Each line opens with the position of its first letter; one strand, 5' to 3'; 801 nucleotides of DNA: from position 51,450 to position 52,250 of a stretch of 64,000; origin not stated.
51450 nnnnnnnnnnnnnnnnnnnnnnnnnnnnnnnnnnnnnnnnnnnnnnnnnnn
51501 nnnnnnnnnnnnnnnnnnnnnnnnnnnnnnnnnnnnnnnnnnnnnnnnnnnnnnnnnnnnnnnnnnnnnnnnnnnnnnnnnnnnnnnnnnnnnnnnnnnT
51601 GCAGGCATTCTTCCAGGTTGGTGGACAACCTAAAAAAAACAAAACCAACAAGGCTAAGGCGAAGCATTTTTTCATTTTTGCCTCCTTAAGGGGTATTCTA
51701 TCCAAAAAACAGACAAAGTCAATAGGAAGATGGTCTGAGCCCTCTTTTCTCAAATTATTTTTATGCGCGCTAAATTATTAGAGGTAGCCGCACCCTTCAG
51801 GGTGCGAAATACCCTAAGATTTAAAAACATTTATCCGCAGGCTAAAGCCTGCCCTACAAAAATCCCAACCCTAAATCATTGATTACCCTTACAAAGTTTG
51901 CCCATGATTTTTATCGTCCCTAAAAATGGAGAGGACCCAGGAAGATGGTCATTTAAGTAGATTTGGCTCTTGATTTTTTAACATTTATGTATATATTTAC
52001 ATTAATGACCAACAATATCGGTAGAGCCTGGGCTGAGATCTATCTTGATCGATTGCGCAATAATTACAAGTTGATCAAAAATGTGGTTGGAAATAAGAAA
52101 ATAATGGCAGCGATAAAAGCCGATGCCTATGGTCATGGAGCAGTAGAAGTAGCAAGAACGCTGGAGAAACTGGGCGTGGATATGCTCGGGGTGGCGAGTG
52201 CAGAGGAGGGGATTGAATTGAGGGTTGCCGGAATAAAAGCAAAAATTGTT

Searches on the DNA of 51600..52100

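Call 11: search_rna_families(source=window, start=51600, end=52100, threshold=evalue, max_evalue=10)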
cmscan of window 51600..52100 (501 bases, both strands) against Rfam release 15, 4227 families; matches with E-value up to 10: 5.
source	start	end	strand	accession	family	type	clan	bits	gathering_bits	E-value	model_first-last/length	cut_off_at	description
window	51801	51878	-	RF01797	fstAT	Gene; antitoxin;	-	17.6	72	1.9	1-94/94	no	Fst antitoxin sRNA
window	51778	51848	+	RF00063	SscA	Gene;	-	15.5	60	8.4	1-96/96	no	SscA RNA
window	51610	51671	+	RF02192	TCL6_2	Gene; lncRNA;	-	15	45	3.5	64-126/126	no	T-cell leukemia/lymphoma 6 conserved region 2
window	51626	51661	+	RF01675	CrcZ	Gene; sRNA;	-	11.5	95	0.72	49-84/398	no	Pseudomonas sRNA CrcZ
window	51600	51750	+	RF01850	beta_tmRNA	Gene;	CL00001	8.8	84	1.5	174-331/331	5'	Betaproteobacteria transfer-messenger RNA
